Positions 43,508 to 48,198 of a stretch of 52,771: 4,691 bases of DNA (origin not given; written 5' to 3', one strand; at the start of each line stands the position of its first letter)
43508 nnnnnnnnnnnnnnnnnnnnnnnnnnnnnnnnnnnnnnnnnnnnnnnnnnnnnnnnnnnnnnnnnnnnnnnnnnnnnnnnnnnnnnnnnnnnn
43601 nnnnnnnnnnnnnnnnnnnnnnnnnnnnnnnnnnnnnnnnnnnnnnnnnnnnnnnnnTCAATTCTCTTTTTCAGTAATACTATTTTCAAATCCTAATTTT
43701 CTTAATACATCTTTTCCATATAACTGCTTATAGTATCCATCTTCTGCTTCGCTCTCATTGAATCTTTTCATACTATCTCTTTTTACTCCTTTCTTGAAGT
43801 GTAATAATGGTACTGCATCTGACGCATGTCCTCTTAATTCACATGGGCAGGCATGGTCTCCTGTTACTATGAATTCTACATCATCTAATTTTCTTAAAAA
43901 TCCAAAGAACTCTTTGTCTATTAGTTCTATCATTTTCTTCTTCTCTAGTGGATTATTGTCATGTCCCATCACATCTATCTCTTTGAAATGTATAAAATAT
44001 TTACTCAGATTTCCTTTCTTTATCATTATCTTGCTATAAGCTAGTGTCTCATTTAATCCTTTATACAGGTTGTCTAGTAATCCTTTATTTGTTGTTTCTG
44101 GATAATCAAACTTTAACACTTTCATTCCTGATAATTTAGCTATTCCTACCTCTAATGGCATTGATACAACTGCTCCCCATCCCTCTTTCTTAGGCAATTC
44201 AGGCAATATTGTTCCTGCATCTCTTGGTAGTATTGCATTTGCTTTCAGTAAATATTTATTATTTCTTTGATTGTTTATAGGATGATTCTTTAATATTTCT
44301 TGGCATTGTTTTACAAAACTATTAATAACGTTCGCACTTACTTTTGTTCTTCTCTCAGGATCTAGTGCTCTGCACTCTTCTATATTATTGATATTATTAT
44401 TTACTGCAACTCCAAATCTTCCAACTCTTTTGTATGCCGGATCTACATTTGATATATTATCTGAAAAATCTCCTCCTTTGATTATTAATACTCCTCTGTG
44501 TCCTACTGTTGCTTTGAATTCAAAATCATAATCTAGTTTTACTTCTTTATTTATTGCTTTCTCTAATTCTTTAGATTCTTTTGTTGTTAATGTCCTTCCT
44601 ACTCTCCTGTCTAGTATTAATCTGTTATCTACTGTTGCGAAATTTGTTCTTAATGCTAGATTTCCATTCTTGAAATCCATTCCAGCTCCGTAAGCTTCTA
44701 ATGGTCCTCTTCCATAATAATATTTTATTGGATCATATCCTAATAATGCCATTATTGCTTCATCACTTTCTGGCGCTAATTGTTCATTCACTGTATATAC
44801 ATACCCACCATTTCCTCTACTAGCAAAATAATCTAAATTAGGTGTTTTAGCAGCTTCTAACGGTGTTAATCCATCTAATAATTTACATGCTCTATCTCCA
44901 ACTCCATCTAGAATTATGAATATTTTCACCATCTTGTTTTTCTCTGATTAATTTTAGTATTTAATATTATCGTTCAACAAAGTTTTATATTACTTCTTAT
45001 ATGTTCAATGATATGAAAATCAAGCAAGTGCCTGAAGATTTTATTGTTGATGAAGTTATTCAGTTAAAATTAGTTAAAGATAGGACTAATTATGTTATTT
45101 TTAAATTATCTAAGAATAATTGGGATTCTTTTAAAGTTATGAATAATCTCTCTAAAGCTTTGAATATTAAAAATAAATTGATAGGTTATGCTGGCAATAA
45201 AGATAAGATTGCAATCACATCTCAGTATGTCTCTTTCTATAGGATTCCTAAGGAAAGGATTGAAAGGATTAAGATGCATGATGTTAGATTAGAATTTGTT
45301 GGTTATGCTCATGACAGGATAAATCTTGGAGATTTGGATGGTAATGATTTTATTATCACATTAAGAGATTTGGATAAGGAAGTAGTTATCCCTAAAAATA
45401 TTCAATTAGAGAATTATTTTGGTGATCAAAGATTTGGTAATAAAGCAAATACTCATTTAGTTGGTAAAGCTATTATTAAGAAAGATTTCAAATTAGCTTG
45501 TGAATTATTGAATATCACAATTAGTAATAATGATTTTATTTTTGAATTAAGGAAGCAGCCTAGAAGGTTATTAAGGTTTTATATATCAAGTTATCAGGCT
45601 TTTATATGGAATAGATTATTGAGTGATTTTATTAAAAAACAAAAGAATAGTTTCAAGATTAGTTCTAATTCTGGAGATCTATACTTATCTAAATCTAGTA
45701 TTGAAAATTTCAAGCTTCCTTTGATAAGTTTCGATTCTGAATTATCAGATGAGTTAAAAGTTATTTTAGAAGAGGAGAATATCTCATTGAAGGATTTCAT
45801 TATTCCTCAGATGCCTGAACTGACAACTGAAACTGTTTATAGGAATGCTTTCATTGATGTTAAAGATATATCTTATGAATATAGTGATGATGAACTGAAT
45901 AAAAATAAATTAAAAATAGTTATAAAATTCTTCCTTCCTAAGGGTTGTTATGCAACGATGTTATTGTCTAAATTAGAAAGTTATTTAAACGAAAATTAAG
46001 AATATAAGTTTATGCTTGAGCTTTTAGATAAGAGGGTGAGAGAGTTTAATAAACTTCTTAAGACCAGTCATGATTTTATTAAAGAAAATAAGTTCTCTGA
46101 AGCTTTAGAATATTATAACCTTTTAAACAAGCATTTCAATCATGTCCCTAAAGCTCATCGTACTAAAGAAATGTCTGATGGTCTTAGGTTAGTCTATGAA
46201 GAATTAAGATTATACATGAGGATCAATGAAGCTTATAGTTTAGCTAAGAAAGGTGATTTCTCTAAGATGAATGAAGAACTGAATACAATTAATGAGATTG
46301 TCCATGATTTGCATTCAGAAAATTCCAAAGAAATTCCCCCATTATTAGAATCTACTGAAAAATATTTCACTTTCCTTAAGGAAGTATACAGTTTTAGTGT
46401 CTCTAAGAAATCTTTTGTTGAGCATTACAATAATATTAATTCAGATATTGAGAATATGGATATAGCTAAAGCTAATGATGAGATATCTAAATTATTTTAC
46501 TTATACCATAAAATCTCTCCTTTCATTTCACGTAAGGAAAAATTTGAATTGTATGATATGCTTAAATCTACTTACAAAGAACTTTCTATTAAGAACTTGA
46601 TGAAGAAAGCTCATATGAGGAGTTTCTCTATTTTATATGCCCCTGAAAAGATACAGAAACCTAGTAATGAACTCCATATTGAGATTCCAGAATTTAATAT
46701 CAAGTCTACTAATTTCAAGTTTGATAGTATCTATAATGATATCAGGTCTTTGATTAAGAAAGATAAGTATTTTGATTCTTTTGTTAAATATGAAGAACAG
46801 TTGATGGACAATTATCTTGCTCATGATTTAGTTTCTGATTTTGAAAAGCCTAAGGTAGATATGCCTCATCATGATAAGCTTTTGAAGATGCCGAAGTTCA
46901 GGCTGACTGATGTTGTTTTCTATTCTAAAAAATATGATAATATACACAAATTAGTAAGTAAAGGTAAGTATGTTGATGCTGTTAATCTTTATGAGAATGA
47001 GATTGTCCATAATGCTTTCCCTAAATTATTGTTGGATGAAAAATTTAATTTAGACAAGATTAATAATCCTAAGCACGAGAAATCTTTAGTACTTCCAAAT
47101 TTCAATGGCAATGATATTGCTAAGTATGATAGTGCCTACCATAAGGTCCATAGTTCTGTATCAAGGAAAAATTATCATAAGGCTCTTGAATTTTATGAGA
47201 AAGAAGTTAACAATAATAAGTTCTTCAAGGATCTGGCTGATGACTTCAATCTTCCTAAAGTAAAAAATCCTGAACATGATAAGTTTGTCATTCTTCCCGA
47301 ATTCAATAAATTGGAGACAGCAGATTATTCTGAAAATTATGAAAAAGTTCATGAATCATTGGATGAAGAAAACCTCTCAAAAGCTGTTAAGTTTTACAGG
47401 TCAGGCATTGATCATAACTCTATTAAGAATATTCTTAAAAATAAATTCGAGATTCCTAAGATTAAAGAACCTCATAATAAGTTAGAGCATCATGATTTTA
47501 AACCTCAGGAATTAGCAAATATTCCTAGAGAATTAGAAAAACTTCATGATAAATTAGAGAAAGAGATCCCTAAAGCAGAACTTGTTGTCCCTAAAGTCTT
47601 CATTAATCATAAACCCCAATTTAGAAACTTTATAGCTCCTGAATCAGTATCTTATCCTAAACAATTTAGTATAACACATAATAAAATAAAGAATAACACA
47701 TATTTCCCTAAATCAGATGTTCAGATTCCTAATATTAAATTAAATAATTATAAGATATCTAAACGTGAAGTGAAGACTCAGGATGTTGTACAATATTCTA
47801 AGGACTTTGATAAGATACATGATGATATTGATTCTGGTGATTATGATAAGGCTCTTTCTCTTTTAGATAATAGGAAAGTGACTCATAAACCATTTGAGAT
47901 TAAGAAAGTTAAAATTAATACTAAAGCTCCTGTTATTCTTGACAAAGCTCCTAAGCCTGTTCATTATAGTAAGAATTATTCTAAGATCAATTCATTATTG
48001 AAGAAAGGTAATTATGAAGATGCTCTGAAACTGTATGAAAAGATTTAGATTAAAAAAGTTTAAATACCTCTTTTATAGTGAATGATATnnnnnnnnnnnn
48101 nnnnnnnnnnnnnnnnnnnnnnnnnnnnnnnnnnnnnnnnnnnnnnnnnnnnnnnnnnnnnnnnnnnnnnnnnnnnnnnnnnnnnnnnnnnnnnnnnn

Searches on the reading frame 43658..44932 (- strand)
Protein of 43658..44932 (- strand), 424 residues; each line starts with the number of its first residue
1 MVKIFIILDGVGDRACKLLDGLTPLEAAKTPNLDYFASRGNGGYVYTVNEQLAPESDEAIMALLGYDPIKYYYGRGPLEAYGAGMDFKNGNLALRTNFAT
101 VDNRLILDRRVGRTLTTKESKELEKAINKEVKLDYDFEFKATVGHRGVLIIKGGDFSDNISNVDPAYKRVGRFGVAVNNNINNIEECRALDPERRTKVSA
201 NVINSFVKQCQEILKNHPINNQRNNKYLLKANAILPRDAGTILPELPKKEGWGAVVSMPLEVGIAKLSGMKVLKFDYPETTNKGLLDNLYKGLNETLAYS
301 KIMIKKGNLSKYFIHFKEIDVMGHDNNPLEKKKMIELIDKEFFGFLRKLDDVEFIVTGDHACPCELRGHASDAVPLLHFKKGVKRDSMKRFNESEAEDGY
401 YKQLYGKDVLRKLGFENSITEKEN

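Call 73: search_protein_families(library=pfam, proteins=[window:43658-44932:-], max_evalue=0.001)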
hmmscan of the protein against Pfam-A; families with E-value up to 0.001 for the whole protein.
window:43658-44932:- (424 aa): 2 families
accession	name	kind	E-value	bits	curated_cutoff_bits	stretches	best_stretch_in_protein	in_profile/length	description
PF10143.14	PhosphMutase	-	3.8e-49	167.3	21.5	1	37-220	1-170/170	2,3-bisphosphoglycerate-independent phosphoglycerate mutase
PF01676.23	Metalloenzyme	-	2.3e-22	80.2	24.3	1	4-396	4-232/252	Metalloenzyme superfamily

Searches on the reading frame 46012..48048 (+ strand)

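Call 73: search_protein_families(library=pfam, proteins=[window:46012-48048:+], max_evalue=0.001)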
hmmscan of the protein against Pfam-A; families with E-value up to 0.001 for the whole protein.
window:46012-48048:+ (678 aa): 4 families
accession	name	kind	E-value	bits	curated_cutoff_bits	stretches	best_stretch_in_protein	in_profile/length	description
PF13176.12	TPR_7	-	5.7e-07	29.6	27.9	0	662-677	9-24/36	Tetratricopeptide repeat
PF07719.23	TPR_2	-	6.6e-06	26.3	27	0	661-677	10-26/34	Tetratricopeptide repeat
PF00515.34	TPR_1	-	1.8e-05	24.8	27.8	0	657-677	6-26/34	Tetratricopeptide repeat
PF01535.26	PPR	-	0.00051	20.5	25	0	659-677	7-25/31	PPR repeat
